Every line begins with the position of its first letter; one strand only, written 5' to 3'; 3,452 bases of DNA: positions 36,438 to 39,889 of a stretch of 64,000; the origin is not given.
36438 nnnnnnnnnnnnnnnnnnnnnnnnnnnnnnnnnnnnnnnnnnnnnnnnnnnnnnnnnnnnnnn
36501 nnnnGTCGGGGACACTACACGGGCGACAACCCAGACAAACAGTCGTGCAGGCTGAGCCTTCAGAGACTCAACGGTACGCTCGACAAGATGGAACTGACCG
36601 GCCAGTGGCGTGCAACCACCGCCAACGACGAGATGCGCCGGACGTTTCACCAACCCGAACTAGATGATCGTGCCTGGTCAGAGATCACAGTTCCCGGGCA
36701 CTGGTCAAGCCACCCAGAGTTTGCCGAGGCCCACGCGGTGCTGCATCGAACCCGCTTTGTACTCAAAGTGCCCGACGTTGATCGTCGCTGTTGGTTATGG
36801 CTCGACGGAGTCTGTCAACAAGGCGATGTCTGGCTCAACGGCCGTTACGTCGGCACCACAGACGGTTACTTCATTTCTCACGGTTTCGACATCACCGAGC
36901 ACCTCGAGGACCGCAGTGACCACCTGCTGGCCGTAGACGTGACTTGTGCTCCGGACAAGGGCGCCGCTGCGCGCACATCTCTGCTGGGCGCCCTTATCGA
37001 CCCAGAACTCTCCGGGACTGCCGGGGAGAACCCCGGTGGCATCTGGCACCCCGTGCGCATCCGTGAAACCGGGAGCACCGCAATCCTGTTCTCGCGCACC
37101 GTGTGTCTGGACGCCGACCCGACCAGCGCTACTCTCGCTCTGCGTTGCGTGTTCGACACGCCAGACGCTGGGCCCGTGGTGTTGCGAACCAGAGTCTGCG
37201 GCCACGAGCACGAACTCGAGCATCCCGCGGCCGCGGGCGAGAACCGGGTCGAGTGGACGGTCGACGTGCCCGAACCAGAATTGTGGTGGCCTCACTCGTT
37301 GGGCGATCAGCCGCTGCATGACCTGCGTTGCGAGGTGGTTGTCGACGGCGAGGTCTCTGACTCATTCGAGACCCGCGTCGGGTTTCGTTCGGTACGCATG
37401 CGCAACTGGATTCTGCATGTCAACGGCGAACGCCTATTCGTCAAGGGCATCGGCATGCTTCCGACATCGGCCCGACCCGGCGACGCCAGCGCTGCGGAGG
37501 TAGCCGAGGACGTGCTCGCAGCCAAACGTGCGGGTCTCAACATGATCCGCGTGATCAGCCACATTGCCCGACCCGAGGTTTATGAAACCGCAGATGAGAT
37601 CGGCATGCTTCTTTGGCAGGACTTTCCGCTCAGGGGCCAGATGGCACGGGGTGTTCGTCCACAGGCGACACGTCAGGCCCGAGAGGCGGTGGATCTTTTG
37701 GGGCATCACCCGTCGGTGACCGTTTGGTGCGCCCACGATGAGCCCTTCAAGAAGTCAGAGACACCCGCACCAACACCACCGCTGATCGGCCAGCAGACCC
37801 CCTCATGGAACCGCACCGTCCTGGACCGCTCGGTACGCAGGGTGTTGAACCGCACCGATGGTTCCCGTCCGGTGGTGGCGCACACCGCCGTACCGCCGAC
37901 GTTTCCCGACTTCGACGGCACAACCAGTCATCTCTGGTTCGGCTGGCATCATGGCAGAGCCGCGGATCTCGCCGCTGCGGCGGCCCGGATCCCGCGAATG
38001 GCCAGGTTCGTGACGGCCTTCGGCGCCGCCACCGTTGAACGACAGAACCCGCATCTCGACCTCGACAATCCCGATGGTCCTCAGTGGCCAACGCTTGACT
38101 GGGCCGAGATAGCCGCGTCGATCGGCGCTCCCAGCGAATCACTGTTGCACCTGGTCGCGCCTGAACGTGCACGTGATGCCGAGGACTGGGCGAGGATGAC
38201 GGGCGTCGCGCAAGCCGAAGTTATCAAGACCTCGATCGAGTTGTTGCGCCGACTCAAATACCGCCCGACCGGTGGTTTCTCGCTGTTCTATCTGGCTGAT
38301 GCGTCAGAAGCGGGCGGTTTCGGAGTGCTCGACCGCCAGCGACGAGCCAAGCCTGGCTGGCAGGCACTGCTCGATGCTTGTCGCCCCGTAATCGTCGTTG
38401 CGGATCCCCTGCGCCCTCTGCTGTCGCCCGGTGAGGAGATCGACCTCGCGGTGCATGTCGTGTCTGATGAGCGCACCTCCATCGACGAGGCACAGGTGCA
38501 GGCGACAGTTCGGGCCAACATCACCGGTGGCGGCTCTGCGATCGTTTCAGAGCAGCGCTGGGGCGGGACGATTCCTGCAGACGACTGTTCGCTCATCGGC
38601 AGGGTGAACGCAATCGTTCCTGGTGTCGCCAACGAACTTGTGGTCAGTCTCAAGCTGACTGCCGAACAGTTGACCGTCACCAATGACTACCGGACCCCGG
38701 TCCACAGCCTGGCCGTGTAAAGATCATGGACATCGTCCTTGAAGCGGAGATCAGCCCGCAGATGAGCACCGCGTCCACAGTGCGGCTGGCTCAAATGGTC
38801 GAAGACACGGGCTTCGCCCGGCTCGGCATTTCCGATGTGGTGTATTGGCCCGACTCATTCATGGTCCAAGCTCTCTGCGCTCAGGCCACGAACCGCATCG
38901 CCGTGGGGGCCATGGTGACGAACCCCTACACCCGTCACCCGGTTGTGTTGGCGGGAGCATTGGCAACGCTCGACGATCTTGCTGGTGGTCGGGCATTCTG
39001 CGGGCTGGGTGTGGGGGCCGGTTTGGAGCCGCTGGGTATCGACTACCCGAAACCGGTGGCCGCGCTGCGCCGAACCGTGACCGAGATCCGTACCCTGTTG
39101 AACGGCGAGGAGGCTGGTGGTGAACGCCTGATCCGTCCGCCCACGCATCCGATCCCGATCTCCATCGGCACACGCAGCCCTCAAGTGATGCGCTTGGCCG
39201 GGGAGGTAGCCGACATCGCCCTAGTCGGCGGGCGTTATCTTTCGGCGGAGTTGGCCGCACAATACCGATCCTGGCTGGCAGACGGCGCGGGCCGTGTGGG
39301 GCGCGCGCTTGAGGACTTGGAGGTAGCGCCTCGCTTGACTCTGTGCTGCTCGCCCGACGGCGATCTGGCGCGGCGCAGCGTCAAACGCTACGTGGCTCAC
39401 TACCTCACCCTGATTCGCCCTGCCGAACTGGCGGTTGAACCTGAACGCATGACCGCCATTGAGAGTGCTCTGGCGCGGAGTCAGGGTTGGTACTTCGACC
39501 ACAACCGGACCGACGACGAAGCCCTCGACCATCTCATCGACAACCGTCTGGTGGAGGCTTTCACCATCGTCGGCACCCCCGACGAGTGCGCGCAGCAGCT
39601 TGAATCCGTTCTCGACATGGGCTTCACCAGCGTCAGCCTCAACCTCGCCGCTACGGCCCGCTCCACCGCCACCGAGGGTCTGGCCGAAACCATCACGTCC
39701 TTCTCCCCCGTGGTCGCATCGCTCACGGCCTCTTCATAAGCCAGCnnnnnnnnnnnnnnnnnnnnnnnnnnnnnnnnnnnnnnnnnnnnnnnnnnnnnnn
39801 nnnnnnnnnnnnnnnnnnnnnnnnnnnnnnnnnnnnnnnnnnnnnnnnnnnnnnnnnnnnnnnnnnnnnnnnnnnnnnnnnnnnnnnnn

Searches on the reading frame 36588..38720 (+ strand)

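Call 35: search_protein_families(library=pfam, proteins=[window:36588-38720:+], max_evalue=0.001)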
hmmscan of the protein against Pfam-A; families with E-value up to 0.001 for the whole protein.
window:36588-38720:+ (710 aa): 3 families
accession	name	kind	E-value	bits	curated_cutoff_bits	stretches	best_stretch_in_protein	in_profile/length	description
PF00703.27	Glyco_hydro_2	-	1.9e-09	38.7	23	1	218-267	64-109/109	Glycosyl hydrolases family 2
PF22666.2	Glyco_hydro_2_N2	-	2.2e-09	38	27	1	52-129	51-128/167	Glycosyl hydrolase 2 galactose-binding domain-like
PF02837.24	Glyco_hydro_2_N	-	5.1e-07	30.2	28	1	31-118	47-133/169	Glycosyl hydrolases family 2, sugar binding domain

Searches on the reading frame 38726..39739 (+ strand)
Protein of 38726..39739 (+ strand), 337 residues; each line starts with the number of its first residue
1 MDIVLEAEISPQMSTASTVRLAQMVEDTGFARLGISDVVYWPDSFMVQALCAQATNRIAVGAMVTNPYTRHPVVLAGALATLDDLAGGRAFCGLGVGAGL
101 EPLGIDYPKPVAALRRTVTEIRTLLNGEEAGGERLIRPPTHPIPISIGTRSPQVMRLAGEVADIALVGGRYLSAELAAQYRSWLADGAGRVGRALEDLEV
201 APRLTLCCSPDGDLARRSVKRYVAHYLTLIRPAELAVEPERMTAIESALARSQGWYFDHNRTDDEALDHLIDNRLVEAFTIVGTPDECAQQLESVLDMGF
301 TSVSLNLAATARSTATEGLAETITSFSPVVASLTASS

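Call 35: search_protein_families(library=pfam, proteins=[window:38726-39739:+], max_evalue=0.001)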
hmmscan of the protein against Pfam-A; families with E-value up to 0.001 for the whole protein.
window:38726-39739:+ (337 aa): 1 family
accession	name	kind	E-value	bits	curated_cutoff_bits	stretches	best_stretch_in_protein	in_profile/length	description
PF00296.26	Bac_luciferase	-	7.8e-50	170.4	27.9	1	11-301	18-313/314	Luciferase-like monooxygenase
